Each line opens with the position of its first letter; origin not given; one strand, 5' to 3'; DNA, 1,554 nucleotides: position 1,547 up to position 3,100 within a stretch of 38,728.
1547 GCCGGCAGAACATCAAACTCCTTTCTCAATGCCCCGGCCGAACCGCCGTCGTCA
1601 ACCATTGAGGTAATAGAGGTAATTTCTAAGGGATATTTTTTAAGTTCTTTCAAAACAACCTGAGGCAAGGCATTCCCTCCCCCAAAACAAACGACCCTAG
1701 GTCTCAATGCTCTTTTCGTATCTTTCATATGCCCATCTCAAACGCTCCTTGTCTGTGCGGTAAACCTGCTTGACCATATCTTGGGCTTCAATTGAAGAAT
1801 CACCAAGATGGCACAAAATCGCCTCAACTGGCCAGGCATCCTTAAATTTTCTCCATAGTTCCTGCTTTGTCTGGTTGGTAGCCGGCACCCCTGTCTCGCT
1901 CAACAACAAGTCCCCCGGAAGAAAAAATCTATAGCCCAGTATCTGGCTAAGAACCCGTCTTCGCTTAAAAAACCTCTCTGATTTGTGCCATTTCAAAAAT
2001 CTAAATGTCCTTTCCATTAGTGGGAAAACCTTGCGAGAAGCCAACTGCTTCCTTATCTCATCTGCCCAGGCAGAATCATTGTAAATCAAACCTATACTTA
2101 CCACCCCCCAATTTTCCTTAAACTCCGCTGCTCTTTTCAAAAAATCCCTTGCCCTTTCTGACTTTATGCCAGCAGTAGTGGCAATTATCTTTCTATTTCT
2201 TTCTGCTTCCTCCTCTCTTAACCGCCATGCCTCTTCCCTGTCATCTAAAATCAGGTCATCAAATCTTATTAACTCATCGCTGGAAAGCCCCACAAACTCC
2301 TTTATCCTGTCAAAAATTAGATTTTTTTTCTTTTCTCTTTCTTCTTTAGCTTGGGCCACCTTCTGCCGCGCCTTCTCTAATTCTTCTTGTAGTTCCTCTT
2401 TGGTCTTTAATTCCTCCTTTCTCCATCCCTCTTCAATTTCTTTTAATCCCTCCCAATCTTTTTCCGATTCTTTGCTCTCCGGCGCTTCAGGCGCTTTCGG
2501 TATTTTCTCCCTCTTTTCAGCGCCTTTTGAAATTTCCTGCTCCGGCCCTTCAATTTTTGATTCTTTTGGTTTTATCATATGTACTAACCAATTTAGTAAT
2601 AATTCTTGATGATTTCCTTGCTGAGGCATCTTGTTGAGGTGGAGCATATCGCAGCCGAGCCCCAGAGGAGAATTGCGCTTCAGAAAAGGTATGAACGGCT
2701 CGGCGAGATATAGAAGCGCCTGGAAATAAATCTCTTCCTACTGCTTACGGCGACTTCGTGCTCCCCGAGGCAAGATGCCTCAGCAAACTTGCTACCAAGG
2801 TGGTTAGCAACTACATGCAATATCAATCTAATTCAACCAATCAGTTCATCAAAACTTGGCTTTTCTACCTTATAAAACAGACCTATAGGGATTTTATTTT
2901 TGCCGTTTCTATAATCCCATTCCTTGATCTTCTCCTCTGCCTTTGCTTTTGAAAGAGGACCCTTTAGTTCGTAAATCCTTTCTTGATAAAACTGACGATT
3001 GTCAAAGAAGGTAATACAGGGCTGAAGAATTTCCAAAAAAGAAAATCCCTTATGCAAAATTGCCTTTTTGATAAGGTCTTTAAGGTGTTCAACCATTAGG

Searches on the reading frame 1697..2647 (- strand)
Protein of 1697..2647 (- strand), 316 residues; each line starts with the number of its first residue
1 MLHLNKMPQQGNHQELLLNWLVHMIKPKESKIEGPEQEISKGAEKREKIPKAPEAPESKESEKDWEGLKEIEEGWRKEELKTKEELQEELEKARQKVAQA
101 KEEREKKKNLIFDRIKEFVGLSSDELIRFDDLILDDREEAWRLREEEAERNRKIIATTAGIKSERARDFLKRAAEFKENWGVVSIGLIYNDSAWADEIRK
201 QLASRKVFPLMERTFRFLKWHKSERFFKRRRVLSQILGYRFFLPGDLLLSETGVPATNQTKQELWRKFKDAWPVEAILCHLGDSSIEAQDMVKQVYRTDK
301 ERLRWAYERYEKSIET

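Call 12: search_protein_families(library=pfam, proteins=[window:1697-2647:-], max_evalue=0.01)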
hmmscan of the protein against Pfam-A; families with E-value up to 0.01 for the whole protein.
window:1697-2647:- (316 aa): 0 families

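Call 14: find_related_loci(query=window:1697-2578:-, collection=genome_contigs, flank=3000)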
Query window:1697-2578:- (293 aa) in genome_contigs; peptide patterns used: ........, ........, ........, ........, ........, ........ (x = any residue, [..] = any of these).
40 stretches matched a pattern; 1 encode a relative of the query (tblastn E <= 1e-3); 1 distinct loci.
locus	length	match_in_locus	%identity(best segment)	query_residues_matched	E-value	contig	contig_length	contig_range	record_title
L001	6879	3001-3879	92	1-293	4e-172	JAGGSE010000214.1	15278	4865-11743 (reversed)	MAG: bacterium isolate AUK014 PB_MANV_014_c_000000000171, whole genome shotgun sequence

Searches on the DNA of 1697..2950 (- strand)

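Call 4: search_rna_families(source=window, start=2450, end=2950, threshold=evalue, max_evalue=10, show_alignments=4)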
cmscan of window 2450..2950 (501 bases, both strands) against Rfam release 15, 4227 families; matches with E-value up to 10: 4.
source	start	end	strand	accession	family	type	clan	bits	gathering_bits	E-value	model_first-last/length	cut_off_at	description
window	2843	2930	-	RF00200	snoZ199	Gene; snRNA; snoRNA; CD-box;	-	16.6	47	6.5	1-84/84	no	Small nucleolar RNA Z199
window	2494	2533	+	RF01332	CRISPR-DR19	Gene; CRISPR;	-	15.2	40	9.5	1-37/37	no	CRISPR RNA direct repeat element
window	2781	2877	+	RF00405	SNORA44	Gene; snRNA; snoRNA; HACA-box;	CL00036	13.5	55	3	1-131/131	no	Small nucleolar RNA SNORA44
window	2830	2857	+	RF01933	bxd_5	Gene; lncRNA;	-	12.3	50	2.2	1-57/57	no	Bithoraxoid conserved region 5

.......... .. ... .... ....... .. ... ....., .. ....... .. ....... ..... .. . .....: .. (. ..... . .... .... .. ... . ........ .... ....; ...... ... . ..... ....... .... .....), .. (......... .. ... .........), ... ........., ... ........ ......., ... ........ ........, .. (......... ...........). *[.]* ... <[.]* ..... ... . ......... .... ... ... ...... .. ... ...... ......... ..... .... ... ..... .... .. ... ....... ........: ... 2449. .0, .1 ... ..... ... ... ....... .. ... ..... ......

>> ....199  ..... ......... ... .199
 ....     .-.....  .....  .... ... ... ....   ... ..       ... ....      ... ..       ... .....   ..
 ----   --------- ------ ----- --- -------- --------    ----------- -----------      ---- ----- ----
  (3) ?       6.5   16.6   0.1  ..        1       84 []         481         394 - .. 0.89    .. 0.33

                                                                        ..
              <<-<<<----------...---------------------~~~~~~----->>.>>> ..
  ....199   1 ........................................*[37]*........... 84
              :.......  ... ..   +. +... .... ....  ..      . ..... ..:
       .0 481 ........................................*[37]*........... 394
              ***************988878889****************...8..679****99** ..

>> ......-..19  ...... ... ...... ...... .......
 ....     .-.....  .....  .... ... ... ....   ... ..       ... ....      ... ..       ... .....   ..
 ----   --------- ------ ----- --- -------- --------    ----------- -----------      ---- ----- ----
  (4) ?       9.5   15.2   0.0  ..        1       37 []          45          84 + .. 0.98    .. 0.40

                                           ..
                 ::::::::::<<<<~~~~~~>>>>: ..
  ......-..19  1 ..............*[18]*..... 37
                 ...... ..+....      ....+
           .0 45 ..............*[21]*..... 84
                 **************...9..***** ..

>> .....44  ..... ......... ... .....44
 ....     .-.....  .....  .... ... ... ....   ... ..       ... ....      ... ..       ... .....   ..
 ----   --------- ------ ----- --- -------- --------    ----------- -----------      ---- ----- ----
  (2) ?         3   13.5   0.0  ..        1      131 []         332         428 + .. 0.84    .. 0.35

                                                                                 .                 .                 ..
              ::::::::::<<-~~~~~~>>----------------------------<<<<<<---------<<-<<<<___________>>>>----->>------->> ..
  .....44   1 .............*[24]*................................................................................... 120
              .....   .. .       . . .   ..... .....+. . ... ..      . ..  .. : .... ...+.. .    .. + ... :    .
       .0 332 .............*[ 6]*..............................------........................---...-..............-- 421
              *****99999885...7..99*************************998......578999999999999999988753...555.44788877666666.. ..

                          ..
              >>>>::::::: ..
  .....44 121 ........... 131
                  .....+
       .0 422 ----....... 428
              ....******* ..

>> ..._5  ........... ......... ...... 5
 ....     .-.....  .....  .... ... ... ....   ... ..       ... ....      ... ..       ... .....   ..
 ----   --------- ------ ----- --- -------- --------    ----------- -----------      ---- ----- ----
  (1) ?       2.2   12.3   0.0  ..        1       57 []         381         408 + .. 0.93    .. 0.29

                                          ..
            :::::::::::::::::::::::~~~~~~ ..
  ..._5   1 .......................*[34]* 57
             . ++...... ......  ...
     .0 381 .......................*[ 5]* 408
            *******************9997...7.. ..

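Call 20: search_rna_families(source=L001, start=2500, end=3050, threshold=evalue, max_evalue=10, show_alignments=2)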
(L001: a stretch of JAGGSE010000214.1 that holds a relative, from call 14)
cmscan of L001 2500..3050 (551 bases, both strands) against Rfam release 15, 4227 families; matches with E-value up to 10: 2.
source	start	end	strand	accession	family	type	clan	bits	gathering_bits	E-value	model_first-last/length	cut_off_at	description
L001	2555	2615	-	RF01933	bxd_5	Gene; lncRNA;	-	12.6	50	2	1-57/57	no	Bithoraxoid conserved region 5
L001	2945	3010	-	RF01155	snoR101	Gene; snRNA; snoRNA; CD-box;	-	12.4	40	8.1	1-66/66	no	Small nucleolar RNA snoR101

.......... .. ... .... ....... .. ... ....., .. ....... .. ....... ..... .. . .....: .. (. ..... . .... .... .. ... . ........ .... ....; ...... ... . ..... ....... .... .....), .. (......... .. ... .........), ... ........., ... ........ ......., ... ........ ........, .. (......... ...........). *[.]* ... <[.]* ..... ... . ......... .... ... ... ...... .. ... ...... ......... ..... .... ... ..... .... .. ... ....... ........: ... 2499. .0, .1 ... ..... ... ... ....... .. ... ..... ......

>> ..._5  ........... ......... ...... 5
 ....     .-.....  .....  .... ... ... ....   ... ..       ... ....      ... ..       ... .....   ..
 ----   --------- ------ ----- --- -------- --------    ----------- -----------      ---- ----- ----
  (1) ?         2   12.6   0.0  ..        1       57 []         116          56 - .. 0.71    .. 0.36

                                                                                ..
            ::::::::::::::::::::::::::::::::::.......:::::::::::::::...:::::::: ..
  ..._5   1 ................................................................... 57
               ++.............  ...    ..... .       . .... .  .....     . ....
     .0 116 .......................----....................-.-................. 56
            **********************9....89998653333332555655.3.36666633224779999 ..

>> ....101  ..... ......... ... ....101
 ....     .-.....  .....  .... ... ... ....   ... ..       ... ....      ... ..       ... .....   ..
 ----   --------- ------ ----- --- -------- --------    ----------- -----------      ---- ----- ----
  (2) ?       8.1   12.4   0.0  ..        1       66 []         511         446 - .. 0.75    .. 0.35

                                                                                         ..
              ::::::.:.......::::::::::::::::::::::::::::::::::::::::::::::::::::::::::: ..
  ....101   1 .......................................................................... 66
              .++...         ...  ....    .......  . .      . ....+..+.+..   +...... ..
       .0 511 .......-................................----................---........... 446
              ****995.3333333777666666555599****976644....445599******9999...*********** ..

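Call 68: search_dna_similar(query=window:2578-2820:-, collection=plasmids, mode=distant, max_evalue=0.001, max_rows=5)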
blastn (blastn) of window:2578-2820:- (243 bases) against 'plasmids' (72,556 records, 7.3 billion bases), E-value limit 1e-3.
No match.

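Call 69: search_dna_similar(query=window:2578-2820:-, collection=phages, mode=distant, max_evalue=0.001, max_rows=5)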
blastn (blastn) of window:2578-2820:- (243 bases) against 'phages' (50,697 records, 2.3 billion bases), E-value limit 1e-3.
No match.
